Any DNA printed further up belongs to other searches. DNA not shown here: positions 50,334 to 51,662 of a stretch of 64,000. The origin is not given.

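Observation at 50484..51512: Stand-alone SIR2-like (SIR2_2) protein, lower in GC than its surroundings: candidate NAD-targeting defence gene with non-canonical partners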

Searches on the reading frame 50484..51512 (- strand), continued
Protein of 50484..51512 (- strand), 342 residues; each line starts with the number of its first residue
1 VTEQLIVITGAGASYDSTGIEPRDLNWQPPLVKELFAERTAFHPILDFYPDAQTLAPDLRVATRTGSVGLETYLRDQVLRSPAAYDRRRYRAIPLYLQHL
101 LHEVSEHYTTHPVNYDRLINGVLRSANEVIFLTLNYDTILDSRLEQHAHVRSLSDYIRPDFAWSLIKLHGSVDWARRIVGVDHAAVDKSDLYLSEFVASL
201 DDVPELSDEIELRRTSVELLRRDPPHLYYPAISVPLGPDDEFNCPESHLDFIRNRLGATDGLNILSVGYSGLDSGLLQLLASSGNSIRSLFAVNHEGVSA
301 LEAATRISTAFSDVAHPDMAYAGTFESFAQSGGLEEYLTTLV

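Call 40: find_encoding_contigs(protein=P0090, flank=8000, max_places=3)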
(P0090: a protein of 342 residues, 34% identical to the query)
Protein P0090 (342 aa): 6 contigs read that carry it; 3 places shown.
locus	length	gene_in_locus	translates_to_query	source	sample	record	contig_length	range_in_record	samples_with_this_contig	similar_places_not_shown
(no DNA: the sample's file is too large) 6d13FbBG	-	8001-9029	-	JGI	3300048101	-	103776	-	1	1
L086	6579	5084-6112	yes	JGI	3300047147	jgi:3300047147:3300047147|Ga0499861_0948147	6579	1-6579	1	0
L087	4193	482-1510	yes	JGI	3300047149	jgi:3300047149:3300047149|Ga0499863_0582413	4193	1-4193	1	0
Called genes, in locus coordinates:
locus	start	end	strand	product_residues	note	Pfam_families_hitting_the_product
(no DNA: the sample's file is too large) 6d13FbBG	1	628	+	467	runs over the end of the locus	PF03007:WS_DGAT_cat, PF06974:WS_DGAT_C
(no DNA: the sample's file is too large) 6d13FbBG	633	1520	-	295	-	PF00561:Abhydrolase_1, PF12146:Hydrolase_4, PF12697:Abhydrolase_6, PF00561:Abhydrolase_1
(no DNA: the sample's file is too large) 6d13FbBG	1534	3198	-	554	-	PF14691:Fer4_20, PF01262:AlaDh_PNT_C (faint), PF01266:DAO (weak), PF07992:Pyr_redox_2, PF13450:NAD_binding_8, PF12838:Fer4_7 (weak), PF14697:Fer4_21 (weak), PF00037:Fer4 (weak), +3 more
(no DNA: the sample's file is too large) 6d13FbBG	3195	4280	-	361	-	PF02775:TPP_enzyme_C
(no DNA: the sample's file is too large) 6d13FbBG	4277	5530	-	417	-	PF01855:POR_N, PF17147:PFOR_II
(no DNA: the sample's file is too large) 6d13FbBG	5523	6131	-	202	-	PF01558:POR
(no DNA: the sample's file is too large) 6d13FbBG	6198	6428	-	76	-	-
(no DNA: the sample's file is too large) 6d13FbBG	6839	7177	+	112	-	-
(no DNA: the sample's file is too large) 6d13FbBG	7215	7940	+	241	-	PF00376:MerR, PF13411:MerR_1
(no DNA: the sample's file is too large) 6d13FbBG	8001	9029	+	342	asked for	-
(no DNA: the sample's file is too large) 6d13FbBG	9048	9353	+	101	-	PF21983:NikA-like (weak), PF08681:TacA1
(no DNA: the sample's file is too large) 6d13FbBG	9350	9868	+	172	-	PF00583:Acetyltransf_1, PF13508:Acetyltransf_7, PF08445:FR47 (faint), PF13673:Acetyltransf_10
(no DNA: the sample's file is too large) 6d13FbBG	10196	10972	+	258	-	-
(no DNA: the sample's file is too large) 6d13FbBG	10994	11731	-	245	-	-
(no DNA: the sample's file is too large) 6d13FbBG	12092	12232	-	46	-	-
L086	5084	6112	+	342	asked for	-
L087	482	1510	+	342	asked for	-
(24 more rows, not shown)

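Call 41: find_encoding_contigs(protein=P0107, flank=8000, max_places=1)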
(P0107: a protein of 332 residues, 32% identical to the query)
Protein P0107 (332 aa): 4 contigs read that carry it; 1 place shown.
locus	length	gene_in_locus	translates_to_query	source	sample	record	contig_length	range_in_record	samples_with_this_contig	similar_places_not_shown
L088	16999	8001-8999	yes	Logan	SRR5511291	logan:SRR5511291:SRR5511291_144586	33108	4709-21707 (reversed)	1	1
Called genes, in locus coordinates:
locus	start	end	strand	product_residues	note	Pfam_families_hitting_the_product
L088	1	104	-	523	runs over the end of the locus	-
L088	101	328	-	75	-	-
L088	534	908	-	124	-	-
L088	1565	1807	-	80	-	-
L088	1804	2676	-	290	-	-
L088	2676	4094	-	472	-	PF00772:DnaB, PF13481:AAA_25, PF03796:DnaB_C, PF06745:ATPase (weak)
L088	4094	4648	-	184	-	-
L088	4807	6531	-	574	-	-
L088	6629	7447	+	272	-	-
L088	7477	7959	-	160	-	-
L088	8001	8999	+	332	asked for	PF13289:SIR2_2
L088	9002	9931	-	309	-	PF07505:DUF5131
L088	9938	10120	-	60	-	-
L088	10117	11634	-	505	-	PF02195:ParB_N, PF17762:HTH_ParB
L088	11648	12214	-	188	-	-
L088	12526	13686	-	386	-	PF00589:Phage_integrase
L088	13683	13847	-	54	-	PF21349:RUBY_RBDX (weak)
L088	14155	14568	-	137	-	-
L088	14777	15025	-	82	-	-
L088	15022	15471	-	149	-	-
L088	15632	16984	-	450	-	-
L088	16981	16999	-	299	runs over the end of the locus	PF02272:DHHA1 (weak)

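Call 42: find_encoding_contigs(protein=P0089, flank=8000, max_places=1)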
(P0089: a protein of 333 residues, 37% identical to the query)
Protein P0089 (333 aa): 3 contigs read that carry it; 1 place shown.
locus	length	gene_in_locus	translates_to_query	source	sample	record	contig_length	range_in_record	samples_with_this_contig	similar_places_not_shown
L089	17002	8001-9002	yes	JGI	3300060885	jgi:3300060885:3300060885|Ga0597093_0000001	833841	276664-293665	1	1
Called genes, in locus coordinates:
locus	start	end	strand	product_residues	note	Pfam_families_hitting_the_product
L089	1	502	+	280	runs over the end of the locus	PF00561:Abhydrolase_1, PF12146:Hydrolase_4, PF12697:Abhydrolase_6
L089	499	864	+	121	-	-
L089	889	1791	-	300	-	-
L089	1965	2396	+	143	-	PF07884:VKOR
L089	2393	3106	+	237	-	PF13462:Thioredoxin_4, PF01323:DSBA (weak)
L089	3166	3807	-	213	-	PF13489:Methyltransf_23, PF01209:Ubie_methyltran, PF13847:Methyltransf_31, PF08241:Methyltransf_11, PF08242:Methyltransf_12, PF13649:Methyltransf_25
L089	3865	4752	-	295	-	PF00106:adh_short, PF08659:KR, PF13561:adh_short_C2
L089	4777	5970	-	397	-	PF00108:Thiolase_N, PF02803:Thiolase_C, PF22691:Thiolase_C_1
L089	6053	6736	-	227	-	PF03358:FMN_red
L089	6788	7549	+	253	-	PF02683:DsbD_TM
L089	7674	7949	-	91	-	-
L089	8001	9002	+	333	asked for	-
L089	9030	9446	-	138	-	-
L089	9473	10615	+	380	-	PF00817:IMS, PF21999:IMS_HHH_1 (weak), PF11799:IMS_C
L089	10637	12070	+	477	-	PF03007:WS_DGAT_cat, PF06974:WS_DGAT_C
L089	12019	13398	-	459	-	PF19527:DUF6055 (weak)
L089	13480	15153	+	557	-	PF00795:CN_hydrolase, PF02540:NAD_synthase, PF00733:Asn_synthase (weak)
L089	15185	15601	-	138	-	PF13622:4HBT_3, PF03061:4HBT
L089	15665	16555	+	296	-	-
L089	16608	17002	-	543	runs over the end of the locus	PF01565:FAD_binding_4, PF02913:FAD-oxidase_C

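Call 43: find_encoding_contigs(protein=P0075, flank=8000, max_places=1)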
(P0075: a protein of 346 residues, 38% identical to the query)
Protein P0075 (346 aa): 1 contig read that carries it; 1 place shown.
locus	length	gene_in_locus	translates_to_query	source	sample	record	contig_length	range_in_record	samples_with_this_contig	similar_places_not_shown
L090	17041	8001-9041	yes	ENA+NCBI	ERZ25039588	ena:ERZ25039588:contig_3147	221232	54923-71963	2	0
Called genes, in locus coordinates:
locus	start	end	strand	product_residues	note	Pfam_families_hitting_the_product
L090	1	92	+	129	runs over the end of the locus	PF23636:DUF7144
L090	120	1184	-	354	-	PF06271:RDD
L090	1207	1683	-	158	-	PF00293:NUDIX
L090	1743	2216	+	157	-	PF13302:Acetyltransf_3, PF00583:Acetyltransf_1 (weak)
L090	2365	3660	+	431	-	PF06245:DUF1015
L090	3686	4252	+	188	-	PF01923:Cob_adeno_trans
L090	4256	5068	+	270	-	PF00106:adh_short, PF08659:KR, PF13561:adh_short_C2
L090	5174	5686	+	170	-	PF00293:NUDIX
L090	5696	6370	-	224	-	PF00578:AhpC-TSA, PF08534:Redoxin, PF10417:1-cysPrx_C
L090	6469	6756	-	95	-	-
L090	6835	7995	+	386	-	PF00108:Thiolase_N, PF02803:Thiolase_C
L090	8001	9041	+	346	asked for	-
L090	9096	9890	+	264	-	PF01063:Aminotran_4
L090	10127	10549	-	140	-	-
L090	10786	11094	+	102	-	PF00441:Acyl-CoA_dh_1, PF08028:Acyl-CoA_dh_2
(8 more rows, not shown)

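Call 52: search_protein_representatives(alignment_id=A1)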
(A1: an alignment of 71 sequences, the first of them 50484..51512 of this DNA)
Query: 71 sequences, 347 profile positions. Proteins with E-value up to 0.001 (for the whole library): 7408; up to 1e-10: 3136; up to 1e-30: 1899. The best 150 are listed.
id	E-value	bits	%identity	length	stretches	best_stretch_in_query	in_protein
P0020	1.3e-120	419.2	-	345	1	1-345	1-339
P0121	1.1e-114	399.7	-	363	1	1-345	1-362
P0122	7.4e-113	393.7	-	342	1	3-345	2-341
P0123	1.1e-109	383.3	-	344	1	1-345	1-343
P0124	3.0e-107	375.2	-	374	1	2-345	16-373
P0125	3.0e-106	371.9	-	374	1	4-345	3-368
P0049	1.6e-105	369.5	-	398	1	1-346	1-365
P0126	2.3e-104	365.8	-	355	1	3-345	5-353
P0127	7.1e-104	364.1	-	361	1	1-345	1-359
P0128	4.5e-103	361.5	-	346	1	2-343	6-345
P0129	1.9e-102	359.5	-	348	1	4-345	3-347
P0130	2.7e-100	352.4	-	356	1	1-345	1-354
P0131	2.8e-100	352.3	-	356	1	1-345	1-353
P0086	2.9e-99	348.9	-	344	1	2-343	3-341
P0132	3.1e-99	348.9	-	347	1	4-338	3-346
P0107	4.6e-86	305.6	-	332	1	4-343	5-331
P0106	6.3e-82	291.9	-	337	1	1-345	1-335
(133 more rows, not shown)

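Call 62: search_protein_families(library=padloc, alignment_id=A1, max_evalue=0.001)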
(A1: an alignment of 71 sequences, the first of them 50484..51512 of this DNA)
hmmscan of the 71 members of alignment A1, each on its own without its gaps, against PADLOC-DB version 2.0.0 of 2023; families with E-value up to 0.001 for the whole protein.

A. member 1, window:50484-51512:- (342 aa): 1 family
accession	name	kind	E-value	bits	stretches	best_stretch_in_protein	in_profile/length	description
PDLC04087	SIR2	-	0.00068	16.6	0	97-177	122-199/343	-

B. families by the number of members that match (of 71 scanned): 24 families
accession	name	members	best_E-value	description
PDLC02408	Aga_SIR2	47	9.9e-09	Class II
PDLC02414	Aga_SIR2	41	1.2e-09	-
PDLC04087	SIR2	22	7.9e-07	-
PDLC04089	SIR2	12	2.4e-09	-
PDLC04093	SIR2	12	8.2e-08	-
PDLC04088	SIR2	12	1.4e-05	-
PDLC04081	SIR2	11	3.9e-08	-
PDLC04084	SIR2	9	2e-09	-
PDLC04094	SIR2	8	3.6e-10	-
PDLC04092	SIR2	8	2e-05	-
PDLC04082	SIR2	6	3.8e-06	-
PDLC04096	SIR2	4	2.1e-07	-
PDLC02419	Aga_SIR2-PNTD1-PNTD2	4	1.4e-05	Class I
PDLC04083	SIR2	3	2.9e-05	-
PDLC02184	Dsr2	3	4.6e-05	-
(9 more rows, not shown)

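Call 64: fold_search(model_id=the predicted structure, library=viral)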
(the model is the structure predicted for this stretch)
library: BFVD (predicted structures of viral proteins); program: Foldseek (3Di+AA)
matches with E <= 10: 75; with E <= 0.001: 0
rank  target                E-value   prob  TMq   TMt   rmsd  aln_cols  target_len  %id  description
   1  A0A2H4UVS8            4.5e-03  1.00  0.44  0.63   7.6       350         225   10  NAD-dependent protein deacylase [Bodo saltans virus]
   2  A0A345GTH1            4.8e-03  0.99  0.37  0.52   8.7       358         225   13  Deacetylase sirtuin-type domain-containing protein [Streptomyces phage Annadreamy]
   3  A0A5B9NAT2            1.1e-02  0.89  0.26  0.43  10.6       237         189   16  NAD-dependent protein SIR2 family deacetylase [Klebsiella phage KPN4]
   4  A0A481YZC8            3.3e-02  0.77  0.34  0.37  10.5       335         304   15  Sir2 family protein [Marseillevirus LCMAC202]
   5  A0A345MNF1            3.6e-01  0.23  0.31  0.37  12.2       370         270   14  (no name in the UniProt tables at hand)
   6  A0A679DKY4            6.3e-01  0.08  0.14  0.21  16.2       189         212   13  (no name in the UniProt tables at hand)
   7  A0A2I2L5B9            1.1e+00  0.09  0.17  0.19  13.7       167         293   11  Uncharacterized protein [Orpheovirus IHUMI-LCC2]
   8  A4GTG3                1.1e+00  0.03  0.10  0.04  17.6       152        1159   14  Envelope polyprotein [Walleye dermal sarcoma virus]
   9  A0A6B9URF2            1.1e+00  0.02  0.11  0.09  24.6       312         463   10  (no name in the UniProt tables at hand)
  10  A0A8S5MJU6            1.2e+00  0.07  0.14  0.21   9.0       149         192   10  Haloacid dehalogenase-like hydrolase [Siphoviridae sp. ctrpg19]
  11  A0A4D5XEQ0            1.2e+00  0.12  0.28  0.35  10.9       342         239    5  Haloacid dehalogenase-like hydrolase [Mimivirus LCMiAC02]
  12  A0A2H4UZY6            1.8e+00  0.01  0.08  0.08  21.2       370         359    8  ribonucleoside-diphosphate reductase [Operophtera brumata nucleopolyhedrovirus]
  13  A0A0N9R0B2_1          2.2e+00  0.03  0.18  0.10  17.1       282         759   12  UDP-N-acetylglucosamine 2-epimerase [Chrysochromulina ericina virus CeV-01B]
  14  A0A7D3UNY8            2.6e+00  0.03  0.14  0.17  14.0       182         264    8  Uncharacterized protein [Fadolivirus FV1/VV64]
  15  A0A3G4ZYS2            3.1e+00  0.04  0.24  0.26  15.2       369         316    9  Phosphonoacetaldehyde hydrolase [Faunusvirus sp.]
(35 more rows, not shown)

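Call 67: find_encoding_contigs(protein=P0013, flank=8000, max_places=1)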
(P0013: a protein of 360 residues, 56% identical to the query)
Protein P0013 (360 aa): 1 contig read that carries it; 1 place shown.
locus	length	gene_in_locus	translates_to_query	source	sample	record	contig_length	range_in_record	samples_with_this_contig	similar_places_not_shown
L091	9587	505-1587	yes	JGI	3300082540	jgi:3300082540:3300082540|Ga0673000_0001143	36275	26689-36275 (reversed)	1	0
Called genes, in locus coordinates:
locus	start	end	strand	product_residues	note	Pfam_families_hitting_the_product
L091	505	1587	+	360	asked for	-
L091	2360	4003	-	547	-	-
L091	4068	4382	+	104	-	-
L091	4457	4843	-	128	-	-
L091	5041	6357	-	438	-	PF24568:CC_PcsB, PF00877:NLPC_P60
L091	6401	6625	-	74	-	-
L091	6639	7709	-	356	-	PF07732:Cu-oxidase_3, PF00394:Cu-oxidase, PF07731:Cu-oxidase_2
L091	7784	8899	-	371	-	PF00672:HAMP, PF00512:HisKA, PF02518:HATPase_c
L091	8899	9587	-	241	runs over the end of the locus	PF00072:Response_reg, PF00486:Trans_reg_C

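Call 68: find_encoding_contigs(protein=P0106, flank=8000, max_places=1)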
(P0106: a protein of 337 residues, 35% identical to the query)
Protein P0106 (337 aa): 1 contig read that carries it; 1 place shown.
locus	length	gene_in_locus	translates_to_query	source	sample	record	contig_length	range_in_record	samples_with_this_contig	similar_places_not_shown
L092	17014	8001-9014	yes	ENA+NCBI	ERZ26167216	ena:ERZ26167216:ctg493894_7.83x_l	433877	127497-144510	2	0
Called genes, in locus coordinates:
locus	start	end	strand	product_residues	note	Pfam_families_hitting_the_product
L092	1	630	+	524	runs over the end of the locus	PF00534:Glycos_transf_1 (weak), PF13692:Glyco_trans_1_4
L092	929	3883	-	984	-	-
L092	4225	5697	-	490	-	PF07690:MFS_1 (weak), PF13347:MFS_2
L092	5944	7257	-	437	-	PF00202:Aminotran_3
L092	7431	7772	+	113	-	-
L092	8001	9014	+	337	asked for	PF13289:SIR2_2 (weak)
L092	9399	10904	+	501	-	PF13701:DDE_Tnp_1_4, PF01609:DDE_Tnp_1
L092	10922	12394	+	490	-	-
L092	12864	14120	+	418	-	-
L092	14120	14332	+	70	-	PF21748:UPF0150 (weak), PF15919:HicB_lk_antitox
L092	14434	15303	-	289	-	PF02737:3HCDH_N, PF00725:3HCDH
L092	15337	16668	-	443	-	PF13701:DDE_Tnp_1_4, PF01609:DDE_Tnp_1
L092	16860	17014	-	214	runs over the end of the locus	-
